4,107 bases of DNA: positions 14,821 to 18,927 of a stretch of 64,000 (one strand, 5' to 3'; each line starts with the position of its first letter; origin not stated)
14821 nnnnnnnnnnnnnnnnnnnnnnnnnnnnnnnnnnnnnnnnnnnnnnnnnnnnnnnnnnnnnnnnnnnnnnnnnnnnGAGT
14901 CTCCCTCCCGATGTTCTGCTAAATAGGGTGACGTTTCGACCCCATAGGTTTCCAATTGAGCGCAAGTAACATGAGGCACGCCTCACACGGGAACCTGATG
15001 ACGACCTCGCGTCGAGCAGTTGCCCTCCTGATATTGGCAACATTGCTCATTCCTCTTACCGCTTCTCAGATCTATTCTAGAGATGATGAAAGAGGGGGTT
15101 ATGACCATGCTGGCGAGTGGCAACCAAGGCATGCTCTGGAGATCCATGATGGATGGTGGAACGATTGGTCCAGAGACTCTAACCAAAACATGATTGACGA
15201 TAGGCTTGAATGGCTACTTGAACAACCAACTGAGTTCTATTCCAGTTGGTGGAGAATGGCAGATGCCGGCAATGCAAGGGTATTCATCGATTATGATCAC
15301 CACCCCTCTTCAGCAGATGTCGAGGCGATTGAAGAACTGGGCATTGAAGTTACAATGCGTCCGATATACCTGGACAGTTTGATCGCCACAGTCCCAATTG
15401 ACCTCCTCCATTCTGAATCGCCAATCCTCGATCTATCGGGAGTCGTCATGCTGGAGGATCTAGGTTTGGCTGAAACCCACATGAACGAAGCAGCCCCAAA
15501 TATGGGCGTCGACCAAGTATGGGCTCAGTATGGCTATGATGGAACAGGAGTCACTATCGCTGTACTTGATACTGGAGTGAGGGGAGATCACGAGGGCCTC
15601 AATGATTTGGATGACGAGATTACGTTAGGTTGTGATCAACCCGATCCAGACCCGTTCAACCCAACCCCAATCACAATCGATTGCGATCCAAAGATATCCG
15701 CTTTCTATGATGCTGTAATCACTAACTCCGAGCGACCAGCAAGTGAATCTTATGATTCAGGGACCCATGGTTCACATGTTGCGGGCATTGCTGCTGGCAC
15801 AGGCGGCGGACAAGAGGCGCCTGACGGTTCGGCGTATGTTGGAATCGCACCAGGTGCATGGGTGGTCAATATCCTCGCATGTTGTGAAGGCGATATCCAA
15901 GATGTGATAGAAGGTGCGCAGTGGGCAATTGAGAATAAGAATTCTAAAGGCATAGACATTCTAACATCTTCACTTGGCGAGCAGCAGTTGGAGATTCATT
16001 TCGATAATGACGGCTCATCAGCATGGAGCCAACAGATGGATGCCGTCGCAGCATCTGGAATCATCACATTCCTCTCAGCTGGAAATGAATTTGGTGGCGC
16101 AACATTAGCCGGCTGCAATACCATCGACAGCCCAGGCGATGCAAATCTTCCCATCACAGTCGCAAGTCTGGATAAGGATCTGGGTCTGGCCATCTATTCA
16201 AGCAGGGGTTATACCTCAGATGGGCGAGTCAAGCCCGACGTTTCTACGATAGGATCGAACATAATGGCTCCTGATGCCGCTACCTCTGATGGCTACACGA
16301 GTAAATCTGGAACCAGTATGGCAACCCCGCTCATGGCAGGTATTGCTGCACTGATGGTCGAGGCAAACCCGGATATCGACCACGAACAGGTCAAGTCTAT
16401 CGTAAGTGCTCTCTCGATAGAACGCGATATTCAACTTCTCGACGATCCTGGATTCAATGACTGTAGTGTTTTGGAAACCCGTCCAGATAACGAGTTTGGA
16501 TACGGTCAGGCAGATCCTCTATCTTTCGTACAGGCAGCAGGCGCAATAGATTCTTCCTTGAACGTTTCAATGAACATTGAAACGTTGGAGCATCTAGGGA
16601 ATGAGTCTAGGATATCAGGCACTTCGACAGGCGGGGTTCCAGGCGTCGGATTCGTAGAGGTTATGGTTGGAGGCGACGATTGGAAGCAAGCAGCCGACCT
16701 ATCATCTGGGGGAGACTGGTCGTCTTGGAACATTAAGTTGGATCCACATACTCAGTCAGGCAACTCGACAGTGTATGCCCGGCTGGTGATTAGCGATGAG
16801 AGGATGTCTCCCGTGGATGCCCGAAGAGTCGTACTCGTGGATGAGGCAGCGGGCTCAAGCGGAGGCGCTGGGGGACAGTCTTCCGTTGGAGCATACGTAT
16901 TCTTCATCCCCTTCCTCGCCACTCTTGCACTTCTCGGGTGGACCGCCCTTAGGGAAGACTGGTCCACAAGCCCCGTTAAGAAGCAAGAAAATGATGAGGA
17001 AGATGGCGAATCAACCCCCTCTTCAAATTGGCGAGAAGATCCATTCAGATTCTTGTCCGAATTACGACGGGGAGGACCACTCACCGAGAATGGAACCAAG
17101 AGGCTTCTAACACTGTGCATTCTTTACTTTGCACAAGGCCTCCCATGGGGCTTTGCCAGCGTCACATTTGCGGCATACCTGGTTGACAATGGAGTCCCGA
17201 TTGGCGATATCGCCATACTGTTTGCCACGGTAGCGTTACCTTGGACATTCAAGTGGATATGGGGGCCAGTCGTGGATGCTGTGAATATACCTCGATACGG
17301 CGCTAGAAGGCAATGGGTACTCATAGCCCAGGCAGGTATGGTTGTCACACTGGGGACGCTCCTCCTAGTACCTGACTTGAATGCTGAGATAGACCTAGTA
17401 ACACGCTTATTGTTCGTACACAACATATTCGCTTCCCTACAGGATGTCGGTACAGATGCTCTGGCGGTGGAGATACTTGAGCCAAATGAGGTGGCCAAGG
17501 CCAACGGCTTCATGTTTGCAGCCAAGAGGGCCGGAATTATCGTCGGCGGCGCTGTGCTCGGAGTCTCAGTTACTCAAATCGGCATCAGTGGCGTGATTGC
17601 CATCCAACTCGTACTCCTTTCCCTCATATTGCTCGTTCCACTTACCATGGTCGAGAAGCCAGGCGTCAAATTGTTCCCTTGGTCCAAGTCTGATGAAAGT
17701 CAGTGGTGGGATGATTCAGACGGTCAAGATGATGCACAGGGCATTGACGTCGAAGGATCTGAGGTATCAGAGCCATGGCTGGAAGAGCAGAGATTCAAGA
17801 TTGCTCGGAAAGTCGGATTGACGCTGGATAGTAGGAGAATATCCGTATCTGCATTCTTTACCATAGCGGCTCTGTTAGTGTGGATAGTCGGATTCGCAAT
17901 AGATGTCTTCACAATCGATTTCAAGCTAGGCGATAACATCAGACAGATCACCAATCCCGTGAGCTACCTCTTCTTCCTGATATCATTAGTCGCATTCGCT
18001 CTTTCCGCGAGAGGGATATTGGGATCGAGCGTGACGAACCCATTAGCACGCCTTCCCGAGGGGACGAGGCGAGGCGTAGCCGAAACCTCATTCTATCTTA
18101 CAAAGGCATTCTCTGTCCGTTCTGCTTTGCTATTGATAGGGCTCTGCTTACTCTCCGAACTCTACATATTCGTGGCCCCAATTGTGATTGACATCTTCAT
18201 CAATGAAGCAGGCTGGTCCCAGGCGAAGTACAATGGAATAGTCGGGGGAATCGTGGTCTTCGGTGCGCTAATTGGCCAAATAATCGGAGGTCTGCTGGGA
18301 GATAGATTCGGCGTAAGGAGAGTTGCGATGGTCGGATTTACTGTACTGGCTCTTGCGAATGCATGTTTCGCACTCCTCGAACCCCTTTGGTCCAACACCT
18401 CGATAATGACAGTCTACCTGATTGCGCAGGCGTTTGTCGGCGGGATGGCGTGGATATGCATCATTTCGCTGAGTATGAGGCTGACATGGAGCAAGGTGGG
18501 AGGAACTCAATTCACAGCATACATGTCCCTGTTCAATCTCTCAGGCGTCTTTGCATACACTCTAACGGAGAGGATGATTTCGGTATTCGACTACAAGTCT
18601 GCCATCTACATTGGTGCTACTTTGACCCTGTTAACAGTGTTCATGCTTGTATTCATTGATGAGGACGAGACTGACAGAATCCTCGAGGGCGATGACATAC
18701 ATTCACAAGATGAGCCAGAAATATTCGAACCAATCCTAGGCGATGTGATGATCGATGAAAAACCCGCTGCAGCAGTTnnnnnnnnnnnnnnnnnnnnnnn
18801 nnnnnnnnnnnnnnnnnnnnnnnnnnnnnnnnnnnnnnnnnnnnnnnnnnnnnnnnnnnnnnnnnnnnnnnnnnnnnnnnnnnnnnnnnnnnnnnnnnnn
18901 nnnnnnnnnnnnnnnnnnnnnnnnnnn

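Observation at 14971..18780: Extracellular subtilase covalently fused to an AmpG-like MFS transporter: a possible cleave-and-import module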

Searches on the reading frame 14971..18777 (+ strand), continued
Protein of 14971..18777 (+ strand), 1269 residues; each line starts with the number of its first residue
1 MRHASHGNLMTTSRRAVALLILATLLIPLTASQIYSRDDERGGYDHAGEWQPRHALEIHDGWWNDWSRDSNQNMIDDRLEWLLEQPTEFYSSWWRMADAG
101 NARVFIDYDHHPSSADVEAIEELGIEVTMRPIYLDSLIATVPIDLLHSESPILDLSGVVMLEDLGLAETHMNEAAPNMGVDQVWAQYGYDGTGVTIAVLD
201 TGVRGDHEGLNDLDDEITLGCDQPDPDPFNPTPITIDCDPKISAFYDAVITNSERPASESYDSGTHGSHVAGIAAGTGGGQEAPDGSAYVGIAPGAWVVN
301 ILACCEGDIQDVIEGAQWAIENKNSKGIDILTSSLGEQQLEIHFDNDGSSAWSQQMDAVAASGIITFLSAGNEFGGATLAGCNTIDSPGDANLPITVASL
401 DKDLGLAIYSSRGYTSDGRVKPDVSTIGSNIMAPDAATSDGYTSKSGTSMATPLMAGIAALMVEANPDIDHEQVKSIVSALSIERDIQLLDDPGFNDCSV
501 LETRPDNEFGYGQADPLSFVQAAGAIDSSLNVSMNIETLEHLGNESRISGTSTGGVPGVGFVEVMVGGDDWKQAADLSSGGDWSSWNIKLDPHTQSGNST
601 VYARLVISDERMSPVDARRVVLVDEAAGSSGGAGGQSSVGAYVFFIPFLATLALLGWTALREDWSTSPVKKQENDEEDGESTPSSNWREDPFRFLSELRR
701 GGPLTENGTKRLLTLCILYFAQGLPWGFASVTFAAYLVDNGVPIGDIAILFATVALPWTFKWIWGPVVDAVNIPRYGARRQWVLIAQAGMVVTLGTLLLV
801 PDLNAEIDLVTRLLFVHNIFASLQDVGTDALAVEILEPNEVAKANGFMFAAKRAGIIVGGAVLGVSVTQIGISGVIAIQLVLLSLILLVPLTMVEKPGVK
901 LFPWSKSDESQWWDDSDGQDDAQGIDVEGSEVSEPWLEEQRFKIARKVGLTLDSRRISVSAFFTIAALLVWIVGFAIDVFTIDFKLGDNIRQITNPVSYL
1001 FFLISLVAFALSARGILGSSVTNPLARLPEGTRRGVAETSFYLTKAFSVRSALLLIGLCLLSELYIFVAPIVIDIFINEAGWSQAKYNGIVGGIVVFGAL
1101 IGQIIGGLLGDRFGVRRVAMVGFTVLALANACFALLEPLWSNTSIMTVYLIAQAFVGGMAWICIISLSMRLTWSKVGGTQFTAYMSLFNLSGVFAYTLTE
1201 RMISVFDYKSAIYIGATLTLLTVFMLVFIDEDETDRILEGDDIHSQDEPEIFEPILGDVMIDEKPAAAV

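Call 43: find_encoding_contigs(protein=P0126, flank=6000, max_places=3)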
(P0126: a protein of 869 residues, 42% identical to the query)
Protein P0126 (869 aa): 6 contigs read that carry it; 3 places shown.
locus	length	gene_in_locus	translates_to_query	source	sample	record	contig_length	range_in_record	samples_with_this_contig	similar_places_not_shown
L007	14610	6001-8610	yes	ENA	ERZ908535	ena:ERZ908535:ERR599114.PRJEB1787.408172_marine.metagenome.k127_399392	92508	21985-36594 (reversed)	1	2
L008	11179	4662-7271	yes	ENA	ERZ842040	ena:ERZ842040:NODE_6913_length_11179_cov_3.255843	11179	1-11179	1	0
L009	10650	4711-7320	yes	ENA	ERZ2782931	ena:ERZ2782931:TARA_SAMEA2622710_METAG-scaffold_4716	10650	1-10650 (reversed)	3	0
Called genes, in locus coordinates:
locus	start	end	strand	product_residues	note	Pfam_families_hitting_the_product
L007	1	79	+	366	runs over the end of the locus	PF10994:DUF2817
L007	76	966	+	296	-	-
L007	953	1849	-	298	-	-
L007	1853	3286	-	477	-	-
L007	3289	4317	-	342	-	PF00288:GHMP_kinases_N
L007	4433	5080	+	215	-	PF00483:NTP_transferase, PF12804:NTP_transf_3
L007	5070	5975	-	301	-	PF00753:Lactamase_B (weak), PF13483:Lactamase_B_3, PF12706:Lactamase_B_2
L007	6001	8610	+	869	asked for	PF04389:Peptidase_M28, PF07690:MFS_1, PF13000:Acatn (weak)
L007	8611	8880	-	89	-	PF00462:Glutaredoxin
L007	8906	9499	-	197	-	PF00561:Abhydrolase_1 (faint), PF02230:Abhydrolase_2, PF03959:FSH1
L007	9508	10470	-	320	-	-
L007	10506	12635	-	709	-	PF03030:H_PPase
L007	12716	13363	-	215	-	PF00117:GATase, PF07685:GATase_3 (weak), PF07722:Peptidase_C26 (weak)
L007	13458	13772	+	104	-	PF01106:NifU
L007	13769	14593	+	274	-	-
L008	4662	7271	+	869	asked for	PF04389:Peptidase_M28, PF07690:MFS_1, PF13000:Acatn (weak)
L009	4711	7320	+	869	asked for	PF04389:Peptidase_M28, PF07690:MFS_1, PF13000:Acatn (weak)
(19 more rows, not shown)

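Call 44: fold_search(model_id=the predicted structure, library=pdb)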
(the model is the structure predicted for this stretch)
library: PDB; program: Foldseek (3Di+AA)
matches with E <= 10: 1809; with E <= 0.001: 363
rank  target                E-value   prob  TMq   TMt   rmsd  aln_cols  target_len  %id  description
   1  9j9z_A                1.0e-11  1.00  0.27  0.51  15.2       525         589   18  Cryo-EM structure of Outward state Anhydromuropeptide permease (AmpG) complex with GlcNAc-1,6-anhMurNAc (released 2025-07-16)
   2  8zbb_A                4.1e-11  1.00  0.26  0.48  15.9       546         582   16  Cryo-EM structure of outward state Anhydromuropeptide permease (AmpG) G50W/L269W (released 2025-04-30)
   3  8zgz                  1.2e-09  1.00  0.29  0.69   4.7       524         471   17  Cryo-EM structure of inward state Anhydromuropeptide permease (AmpG) (released 2025-05-21)
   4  9m0s                  3.8e-09  1.00  0.26  0.68  14.6       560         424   15  Acetyl-CoA-bound SLC33A1 in a cytoplasm-facing conformation (released 2025-04-23)
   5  3afg_B                1.1e-08  1.00  0.15  0.32  26.6       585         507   23  Crystal structure of ProN-Tk-SP from Thermococcus kodakaraensis (released 2010-08-04)
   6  3afg_A                1.4e-08  1.00  0.15  0.33  26.8       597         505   23  Crystal structure of ProN-Tk-SP from Thermococcus kodakaraensis (released 2010-08-04)
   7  8ufd_A                8.4e-08  1.00  0.28  0.63   7.8       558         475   15  Multidrug efflux pump MtEfpA bound with inhibitor BRD8000.3 (released 2024-09-11)
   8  9c3f                  8.7e-08  1.00  0.25  0.54   8.4       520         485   16  Cryo-EM structure of E. coli AmpG (released 2024-12-18)
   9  9okg                  1.3e-07  1.00  0.27  0.62  14.3       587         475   11  Cryo-EM structure of human SV2A in complex with levetiracetam (released 2025-12-10)
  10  9okh                  2.1e-07  1.00  0.29  0.68  13.3       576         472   13  Cryo-EM structure of human SV2A in complex with UCBJ (released 2025-12-10)
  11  9mun                  2.2e-07  1.00  0.27  0.63  13.0       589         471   15  Structure of Human SLC33A1 in complex with oxidized glutathione (released 2026-02-25)
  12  9oki                  2.6e-07  1.00  0.29  0.65  13.4       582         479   11  Cryo-EM structure of human SV2A in complex with UCBJ and UCB1244283 (released 2025-12-10)
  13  8pnl_A                2.7e-07  1.00  0.25  0.56  12.2       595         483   13  Outward-open conformation of a Major Facilitator Superfamily (MFS) transporter MHAS2168, a homologue of Rv1410 from M. (released 2023-10-18)
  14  8x6x_A                3.4e-07  1.00  0.28  0.63   8.3       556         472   14  Structure of the multidrug efflux pump EfpA from M. tuberculosis complexed with lipids (released 2024-11-27)
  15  9pc9                  3.6e-07  1.00  0.26  0.66  13.7       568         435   12  Structure of Synaptic Vesicle Protein 2A Bound to UCB7361 (released 2025-09-10)
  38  8zke                  1.9e-06  1.00  0.29  0.85   3.8       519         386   16  Cryo-EM structure of inward-facing Anhydromuropeptide permease (AmpG) in complex with GlcNAc-1,6-anhMurNAc (released 2025-05-21)
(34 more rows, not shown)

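Call 46: find_encoding_contigs(protein=P0316, flank=6000, max_places=2)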
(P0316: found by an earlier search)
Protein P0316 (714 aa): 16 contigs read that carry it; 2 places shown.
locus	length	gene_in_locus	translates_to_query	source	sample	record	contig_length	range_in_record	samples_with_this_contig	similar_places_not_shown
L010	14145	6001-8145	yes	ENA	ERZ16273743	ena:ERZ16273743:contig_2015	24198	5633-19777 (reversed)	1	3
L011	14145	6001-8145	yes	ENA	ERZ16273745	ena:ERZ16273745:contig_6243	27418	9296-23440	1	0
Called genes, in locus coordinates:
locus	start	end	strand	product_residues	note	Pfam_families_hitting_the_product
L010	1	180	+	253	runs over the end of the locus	PF00849:PseudoU_synth_2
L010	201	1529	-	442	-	PF04235:DUF418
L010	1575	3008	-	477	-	-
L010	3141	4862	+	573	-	-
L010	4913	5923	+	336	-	PF05875:Ceramidase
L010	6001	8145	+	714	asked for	PF03092:BT1, PF07690:MFS_1, PF13000:Acatn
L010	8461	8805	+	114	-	-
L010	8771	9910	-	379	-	PF01170:UPF0020, PF13847:Methyltransf_31 (weak)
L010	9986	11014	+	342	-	PF00752:XPG_N, PF00867:XPG_I, PF01367:5_3_exonuc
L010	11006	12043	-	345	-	PF02515:CoA_transf_3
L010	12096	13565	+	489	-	-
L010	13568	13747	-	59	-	PF07432:Hc1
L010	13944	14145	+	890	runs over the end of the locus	PF28598:PDH_E1_N, PF00456:Transketolase_N, PF17831:PDH_E1_M, PF22613:Transketolase_C_1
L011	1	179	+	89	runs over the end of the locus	-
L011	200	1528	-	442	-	PF04235:DUF418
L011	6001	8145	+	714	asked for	PF03092:BT1, PF07690:MFS_1, PF13000:Acatn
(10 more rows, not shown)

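Call 47: find_encoding_contigs(protein=P0288, flank=6000, max_places=2)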
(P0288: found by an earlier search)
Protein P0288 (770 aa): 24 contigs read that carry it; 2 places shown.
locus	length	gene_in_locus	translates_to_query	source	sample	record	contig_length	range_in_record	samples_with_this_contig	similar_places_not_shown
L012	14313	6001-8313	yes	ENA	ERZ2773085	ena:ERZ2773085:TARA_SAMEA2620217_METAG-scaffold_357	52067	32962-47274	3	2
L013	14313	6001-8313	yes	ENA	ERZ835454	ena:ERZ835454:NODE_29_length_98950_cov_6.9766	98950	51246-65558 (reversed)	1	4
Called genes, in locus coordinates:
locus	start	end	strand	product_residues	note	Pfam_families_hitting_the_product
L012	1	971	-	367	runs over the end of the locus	PF00899:ThiF, PF00581:Rhodanese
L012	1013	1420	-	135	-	PF10861:DUF2784 (weak)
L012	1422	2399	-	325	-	PF07992:Pyr_redox_2, PF13738:Pyr_redox_3, PF00070:Pyr_redox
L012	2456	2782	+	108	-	PF08734:GYD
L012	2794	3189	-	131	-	PF00885:DMRL_synthase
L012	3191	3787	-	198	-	PF00677:Lum_binding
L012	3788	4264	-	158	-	PF01467:CTP_transf_like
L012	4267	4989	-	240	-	PF00926:DHBP_synthase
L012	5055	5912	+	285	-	PF00288:GHMP_kinases_N (weak)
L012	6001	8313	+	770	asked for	PF03092:BT1, PF07690:MFS_1, PF13000:Acatn, PF07690:MFS_1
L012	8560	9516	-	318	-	-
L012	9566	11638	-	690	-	PF03030:H_PPase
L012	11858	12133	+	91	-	PF01106:NifU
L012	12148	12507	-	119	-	-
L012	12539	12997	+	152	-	-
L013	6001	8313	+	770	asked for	PF03092:BT1, PF07690:MFS_1, PF13000:Acatn, PF07690:MFS_1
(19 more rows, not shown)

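Call 48: find_encoding_contigs(protein=P0325, flank=6000, max_places=2)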
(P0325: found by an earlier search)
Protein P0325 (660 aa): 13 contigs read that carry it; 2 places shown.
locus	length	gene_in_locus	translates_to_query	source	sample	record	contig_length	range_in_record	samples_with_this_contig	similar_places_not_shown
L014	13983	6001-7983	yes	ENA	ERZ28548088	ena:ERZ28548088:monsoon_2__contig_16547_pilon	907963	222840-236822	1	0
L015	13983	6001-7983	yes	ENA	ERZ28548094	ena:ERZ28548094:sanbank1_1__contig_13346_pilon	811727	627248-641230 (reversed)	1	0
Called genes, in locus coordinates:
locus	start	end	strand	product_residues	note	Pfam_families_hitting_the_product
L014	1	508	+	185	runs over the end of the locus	PF13189:Cytidylate_kin2, PF13238:AAA_18, PF13207:AAA_17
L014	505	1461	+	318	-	PF08068:DKCLD, PF01509:TruB_N, PF16198:TruB_C_2, PF01472:PUA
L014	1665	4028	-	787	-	PF07705:CARDB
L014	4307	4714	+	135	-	-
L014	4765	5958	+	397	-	PF02771:Acyl-CoA_dh_N, PF02770:Acyl-CoA_dh_M, PF00441:Acyl-CoA_dh_1, PF08028:Acyl-CoA_dh_2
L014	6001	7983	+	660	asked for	PF00127:Copper-bind, PF03092:BT1, PF07690:MFS_1, PF13000:Acatn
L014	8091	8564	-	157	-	PF12917:YfbR-like (faint), PF13023:HD_3, PF01966:HD (weak)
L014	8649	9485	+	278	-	PF02737:3HCDH_N, PF00725:3HCDH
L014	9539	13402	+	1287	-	PF24817:WD40_WDHD1_1st, PF25174:Beta-prop_THOC3, PF23381:Beta-prop_IFT122_1st, PF23414:Beta-prop_EML_2, PF24807:WD40_CDC20-Fz, PF24814:WD40_Prp19, PF25174:Beta-prop_THOC3, PF25175:Beta-prop_WDR5, +15 more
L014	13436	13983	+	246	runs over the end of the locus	PF00106:adh_short, PF08659:KR, PF13561:adh_short_C2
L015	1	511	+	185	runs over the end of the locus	PF13189:Cytidylate_kin2, PF13238:AAA_18, PF13207:AAA_17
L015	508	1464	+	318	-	PF08068:DKCLD, PF01509:TruB_N, PF16198:TruB_C_2, PF01472:PUA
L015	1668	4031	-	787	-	PF07705:CARDB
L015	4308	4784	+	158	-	-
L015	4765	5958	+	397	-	PF02771:Acyl-CoA_dh_N, PF02770:Acyl-CoA_dh_M, PF00441:Acyl-CoA_dh_1, PF08028:Acyl-CoA_dh_2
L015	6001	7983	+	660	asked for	PF00127:Copper-bind, PF03092:BT1, PF07690:MFS_1, PF13000:Acatn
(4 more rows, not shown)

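Call 81: find_encoding_contigs(protein=P0133, flank=5000, max_places=2)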
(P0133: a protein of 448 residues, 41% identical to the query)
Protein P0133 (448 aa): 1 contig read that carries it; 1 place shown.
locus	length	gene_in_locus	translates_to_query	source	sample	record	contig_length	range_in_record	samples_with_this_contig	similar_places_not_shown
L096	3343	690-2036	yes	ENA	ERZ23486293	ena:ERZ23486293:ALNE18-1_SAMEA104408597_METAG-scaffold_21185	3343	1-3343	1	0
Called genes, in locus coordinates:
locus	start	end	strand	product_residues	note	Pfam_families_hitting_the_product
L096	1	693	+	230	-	?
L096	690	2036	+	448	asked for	PF07690:MFS_1, PF13000:Acatn, PF03092:BT1 (weak), PF07690:MFS_1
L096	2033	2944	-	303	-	PF04311:DUF459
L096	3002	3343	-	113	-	?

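Call 82: find_encoding_contigs(protein=P0130, flank=5000, max_places=2)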
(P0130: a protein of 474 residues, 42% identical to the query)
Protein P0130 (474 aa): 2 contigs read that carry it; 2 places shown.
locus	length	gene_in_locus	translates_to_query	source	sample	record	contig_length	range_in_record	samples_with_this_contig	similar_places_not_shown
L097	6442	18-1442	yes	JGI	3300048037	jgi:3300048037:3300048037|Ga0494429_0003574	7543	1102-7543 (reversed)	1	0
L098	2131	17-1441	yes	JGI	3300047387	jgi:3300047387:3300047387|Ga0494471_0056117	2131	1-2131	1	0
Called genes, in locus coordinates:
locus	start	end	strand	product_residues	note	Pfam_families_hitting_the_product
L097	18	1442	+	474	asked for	PF07690:MFS_1, PF13000:Acatn, PF03092:BT1, PF07690:MFS_1 (weak)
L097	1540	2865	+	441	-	-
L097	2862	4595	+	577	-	-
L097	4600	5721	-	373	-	PF01926:MMR_HSR1, PF02421:FeoB_N, PF16897:MMR_HSR1_Xtn, PF02824:TGS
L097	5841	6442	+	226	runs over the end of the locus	-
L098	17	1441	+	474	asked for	PF07690:MFS_1, PF13000:Acatn, PF03092:BT1, PF07690:MFS_1 (weak)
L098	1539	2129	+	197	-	?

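Call 83: find_encoding_contigs(protein=P0134, flank=5000, max_places=2)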
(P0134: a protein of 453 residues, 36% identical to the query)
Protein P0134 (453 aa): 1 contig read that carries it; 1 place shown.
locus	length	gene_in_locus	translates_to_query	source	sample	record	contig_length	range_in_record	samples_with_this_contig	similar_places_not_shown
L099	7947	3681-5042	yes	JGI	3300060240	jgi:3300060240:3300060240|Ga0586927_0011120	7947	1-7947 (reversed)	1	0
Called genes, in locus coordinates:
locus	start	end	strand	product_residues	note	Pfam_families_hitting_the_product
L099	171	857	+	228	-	PF04116:FA_hydroxylase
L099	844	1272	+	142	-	PF00903:Glyoxalase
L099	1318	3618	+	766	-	PF17517:IgGFc_binding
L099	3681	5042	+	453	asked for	PF03092:BT1, PF07690:MFS_1, PF13000:Acatn, PF07690:MFS_1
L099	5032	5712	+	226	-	-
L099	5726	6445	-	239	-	PF00188:CAP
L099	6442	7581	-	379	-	PF01963:TraB_PrgY_gumN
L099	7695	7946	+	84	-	?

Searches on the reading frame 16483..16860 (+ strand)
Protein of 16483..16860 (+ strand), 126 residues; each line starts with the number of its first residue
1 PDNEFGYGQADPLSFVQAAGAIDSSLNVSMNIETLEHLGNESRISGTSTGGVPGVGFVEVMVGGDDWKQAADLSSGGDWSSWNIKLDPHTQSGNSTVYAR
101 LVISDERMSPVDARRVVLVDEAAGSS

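Call 54: search_protein_families(library=pfam, proteins=[window:16483-16860:+], max_evalue=10)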
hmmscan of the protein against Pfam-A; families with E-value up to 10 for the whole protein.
window:16483-16860:+ (126 aa): 1 family
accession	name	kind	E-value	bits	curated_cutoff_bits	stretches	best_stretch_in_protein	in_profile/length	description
PF03630.20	Fumble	-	0.0099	15.5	28.5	1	40-81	168-209/334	Fumble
